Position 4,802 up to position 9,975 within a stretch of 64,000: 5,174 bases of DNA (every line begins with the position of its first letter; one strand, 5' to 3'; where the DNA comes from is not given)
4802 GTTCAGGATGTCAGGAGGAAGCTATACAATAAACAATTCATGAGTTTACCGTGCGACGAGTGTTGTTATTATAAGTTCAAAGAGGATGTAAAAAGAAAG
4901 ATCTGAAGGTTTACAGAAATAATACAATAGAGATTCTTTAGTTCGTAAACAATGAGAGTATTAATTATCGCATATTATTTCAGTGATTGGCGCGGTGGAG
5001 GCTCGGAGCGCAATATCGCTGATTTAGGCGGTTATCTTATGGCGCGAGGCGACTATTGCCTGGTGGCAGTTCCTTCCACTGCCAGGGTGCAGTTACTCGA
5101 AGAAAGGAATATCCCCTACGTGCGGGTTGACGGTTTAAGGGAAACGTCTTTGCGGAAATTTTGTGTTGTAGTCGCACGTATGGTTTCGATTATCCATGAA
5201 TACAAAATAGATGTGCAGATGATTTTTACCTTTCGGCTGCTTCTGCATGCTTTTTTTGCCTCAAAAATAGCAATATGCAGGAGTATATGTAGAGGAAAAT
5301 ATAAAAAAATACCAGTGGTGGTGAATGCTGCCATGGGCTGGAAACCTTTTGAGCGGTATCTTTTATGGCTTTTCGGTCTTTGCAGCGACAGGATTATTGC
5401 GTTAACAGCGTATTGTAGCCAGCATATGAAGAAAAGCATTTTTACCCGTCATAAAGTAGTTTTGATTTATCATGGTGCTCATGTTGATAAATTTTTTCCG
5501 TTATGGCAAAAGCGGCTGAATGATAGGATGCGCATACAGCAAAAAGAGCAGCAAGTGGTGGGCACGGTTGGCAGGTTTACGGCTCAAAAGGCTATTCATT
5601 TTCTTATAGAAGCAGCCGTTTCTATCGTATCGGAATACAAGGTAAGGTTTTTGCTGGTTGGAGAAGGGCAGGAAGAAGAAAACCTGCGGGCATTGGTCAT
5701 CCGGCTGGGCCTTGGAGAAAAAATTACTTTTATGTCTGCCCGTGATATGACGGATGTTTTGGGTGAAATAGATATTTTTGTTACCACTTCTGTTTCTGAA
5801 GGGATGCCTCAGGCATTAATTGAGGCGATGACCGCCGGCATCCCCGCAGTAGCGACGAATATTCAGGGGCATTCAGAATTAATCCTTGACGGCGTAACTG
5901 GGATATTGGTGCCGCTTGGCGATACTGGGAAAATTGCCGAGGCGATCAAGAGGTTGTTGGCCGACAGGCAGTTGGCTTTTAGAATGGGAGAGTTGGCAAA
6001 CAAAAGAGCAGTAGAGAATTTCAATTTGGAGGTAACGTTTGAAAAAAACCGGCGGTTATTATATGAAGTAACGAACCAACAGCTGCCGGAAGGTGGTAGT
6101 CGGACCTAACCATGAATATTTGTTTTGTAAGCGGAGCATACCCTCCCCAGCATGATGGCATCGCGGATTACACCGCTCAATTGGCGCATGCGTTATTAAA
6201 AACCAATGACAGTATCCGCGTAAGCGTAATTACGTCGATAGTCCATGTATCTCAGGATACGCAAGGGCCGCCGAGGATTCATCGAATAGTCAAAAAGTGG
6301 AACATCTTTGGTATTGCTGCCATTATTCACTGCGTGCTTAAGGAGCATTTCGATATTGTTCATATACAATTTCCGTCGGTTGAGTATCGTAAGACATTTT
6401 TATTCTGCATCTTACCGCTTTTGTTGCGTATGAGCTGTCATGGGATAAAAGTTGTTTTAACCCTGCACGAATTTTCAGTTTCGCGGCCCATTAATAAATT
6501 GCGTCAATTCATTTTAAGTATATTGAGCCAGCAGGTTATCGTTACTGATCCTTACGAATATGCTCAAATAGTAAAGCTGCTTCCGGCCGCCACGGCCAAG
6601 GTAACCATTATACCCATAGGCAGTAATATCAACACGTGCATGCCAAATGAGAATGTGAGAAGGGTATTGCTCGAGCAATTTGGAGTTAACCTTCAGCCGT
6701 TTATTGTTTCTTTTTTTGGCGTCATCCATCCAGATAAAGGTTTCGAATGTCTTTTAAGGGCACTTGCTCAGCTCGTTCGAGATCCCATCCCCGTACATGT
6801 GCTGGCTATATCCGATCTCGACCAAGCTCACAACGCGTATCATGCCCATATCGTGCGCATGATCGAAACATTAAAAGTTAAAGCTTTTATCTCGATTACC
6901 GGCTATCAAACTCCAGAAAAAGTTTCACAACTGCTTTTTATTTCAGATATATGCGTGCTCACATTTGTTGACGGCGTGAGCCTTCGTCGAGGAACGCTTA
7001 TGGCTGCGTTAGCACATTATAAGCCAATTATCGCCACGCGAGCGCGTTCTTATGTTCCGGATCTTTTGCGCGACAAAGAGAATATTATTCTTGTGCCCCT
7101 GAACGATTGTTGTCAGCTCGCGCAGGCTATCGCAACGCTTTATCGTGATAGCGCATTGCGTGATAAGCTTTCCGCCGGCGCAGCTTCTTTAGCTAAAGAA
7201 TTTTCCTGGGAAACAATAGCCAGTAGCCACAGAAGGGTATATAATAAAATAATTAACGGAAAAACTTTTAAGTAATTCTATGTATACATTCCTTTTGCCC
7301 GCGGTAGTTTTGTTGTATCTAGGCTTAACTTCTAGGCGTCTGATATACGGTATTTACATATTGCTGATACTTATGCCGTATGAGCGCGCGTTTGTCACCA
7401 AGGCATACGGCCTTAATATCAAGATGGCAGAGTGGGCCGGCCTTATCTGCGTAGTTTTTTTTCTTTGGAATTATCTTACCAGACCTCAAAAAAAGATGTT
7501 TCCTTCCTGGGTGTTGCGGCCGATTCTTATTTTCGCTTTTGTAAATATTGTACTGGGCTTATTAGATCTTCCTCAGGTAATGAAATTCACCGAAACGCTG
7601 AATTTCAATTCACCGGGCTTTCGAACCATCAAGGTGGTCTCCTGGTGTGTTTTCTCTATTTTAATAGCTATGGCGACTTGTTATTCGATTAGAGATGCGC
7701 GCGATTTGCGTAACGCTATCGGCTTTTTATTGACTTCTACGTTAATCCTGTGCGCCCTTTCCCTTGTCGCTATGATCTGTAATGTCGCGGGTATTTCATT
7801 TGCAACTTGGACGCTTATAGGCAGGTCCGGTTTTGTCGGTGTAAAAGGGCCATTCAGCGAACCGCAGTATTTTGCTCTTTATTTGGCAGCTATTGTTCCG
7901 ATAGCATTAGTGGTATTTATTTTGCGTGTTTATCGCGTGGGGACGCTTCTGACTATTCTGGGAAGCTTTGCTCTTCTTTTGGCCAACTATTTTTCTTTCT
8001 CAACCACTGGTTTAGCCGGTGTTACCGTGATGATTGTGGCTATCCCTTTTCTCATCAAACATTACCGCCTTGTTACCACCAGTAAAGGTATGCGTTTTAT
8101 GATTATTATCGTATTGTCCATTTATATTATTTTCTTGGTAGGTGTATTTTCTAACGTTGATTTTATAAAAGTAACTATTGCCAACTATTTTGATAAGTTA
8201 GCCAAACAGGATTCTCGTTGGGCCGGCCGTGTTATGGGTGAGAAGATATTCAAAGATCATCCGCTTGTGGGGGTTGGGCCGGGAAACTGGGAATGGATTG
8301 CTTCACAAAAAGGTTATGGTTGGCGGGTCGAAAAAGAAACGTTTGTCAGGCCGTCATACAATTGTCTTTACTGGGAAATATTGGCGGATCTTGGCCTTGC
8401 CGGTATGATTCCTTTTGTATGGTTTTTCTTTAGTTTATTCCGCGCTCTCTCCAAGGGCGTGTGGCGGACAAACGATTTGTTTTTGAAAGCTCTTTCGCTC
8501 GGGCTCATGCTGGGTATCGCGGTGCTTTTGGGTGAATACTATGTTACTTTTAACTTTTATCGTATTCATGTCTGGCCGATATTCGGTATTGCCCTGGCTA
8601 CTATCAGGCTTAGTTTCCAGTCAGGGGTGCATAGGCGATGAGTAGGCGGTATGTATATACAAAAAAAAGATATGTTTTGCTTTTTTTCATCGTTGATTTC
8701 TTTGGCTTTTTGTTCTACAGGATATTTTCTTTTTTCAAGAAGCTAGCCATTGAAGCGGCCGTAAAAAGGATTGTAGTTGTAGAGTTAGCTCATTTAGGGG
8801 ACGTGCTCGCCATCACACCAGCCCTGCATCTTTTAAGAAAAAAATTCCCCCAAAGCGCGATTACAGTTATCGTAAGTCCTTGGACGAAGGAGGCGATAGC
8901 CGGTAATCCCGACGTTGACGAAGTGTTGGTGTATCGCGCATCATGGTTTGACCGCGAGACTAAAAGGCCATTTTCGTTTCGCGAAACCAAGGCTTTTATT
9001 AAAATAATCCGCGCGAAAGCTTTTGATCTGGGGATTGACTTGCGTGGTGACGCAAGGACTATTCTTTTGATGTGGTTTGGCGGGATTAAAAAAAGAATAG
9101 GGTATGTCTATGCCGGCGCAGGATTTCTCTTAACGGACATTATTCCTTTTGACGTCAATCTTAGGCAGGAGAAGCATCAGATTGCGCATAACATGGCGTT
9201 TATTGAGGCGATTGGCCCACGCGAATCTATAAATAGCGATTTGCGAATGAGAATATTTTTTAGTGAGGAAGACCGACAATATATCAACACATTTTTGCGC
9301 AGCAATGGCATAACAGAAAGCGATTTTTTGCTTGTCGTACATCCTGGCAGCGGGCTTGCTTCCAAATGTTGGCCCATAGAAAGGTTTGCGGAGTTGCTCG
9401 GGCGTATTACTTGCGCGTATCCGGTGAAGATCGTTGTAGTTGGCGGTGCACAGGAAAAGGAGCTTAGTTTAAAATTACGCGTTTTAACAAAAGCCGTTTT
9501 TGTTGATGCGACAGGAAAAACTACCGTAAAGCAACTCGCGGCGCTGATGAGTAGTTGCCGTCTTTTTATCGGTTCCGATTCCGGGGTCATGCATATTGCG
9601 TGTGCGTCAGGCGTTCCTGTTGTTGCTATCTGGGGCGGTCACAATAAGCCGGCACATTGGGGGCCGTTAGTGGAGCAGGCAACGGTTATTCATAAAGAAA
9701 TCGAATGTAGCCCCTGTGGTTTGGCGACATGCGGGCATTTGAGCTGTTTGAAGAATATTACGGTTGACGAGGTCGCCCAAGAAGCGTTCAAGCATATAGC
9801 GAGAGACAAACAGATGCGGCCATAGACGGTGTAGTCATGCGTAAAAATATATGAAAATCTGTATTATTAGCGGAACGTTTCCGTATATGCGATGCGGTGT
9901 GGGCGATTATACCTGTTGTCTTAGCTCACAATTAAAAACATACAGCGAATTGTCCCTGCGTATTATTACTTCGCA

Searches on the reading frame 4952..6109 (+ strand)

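Call 87: search_protein_families(library=pfam, proteins=[window:4952-6109:+], max_evalue=0.0001)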
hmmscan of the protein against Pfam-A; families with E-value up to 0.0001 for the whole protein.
window:4952-6109:+ (385 aa): 3 families
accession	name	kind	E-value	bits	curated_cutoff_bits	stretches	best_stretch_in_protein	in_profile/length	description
PF13692.12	Glyco_trans_1_4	-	7.9e-35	120.6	27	1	201-338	2-142/142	Glycosyl transferases group 1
PF00534.26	Glycos_transf_1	-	2.8e-33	115.3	26.4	1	197-351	12-171/172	Glycosyl transferases group 1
PF13439.12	Glyco_transf_4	-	1.3e-09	38.8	28.5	1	16-179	2-169/170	Glycosyltransferase Family 4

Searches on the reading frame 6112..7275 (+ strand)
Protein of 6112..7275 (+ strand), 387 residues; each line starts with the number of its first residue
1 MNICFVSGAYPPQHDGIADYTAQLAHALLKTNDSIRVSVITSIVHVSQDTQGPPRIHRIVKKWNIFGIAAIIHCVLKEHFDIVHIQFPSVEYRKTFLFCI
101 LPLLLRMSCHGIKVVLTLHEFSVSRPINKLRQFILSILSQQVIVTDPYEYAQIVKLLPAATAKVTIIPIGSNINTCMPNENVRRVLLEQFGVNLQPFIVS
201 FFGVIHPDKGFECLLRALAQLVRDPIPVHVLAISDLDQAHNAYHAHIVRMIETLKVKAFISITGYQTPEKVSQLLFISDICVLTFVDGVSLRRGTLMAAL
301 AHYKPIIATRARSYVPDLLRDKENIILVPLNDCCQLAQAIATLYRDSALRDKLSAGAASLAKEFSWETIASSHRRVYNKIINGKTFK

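Call 87: search_protein_families(library=pfam, proteins=[window:6112-7275:+], max_evalue=0.0001)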
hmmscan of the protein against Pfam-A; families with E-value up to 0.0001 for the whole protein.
window:6112-7275:+ (387 aa): 3 families
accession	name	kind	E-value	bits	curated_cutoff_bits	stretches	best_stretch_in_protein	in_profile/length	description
PF13692.12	Glyco_trans_1_4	-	2.9e-15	57.2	27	1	198-346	3-142/142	Glycosyl transferases group 1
PF00534.26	Glycos_transf_1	-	2.5e-12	47.1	26.4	1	188-357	7-169/172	Glycosyl transferases group 1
PF13439.12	Glyco_transf_4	-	1.8e-07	31.7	28.5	1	16-170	3-165/170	Glycosyltransferase Family 4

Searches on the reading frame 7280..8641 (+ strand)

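Call 87: search_protein_families(library=pfam, proteins=[window:7280-8641:+], max_evalue=0.0001)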
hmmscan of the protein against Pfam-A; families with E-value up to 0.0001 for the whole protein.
window:7280-8641:+ (453 aa): 1 family
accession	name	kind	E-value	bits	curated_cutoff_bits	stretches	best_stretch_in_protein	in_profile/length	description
PF04932.20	Wzy_C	-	7e-10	39.3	31.7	1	228-379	2-148/149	O-Antigen ligase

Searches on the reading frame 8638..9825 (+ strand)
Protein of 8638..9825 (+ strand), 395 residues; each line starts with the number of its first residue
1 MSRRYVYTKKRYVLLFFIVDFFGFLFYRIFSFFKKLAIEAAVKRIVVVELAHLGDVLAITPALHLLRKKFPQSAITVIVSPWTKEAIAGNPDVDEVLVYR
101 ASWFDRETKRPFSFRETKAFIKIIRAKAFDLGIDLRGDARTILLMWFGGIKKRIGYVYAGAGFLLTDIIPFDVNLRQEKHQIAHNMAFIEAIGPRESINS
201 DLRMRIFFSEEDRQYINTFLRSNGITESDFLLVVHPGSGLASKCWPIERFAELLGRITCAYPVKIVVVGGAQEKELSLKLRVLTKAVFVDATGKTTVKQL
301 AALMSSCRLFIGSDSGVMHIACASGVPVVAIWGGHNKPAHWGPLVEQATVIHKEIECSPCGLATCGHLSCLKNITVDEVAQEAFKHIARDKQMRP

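Call 87: search_protein_families(library=pfam, proteins=[window:8638-9825:+], max_evalue=0.0001)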
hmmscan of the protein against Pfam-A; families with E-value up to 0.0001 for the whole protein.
window:8638-9825:+ (395 aa): 1 family
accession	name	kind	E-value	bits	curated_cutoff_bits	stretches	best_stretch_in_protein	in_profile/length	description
PF01075.23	Glyco_transf_9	-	1.6e-35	123.1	22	1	119-365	3-241/247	Glycosyltransferase family 9 (heptosyltransferase)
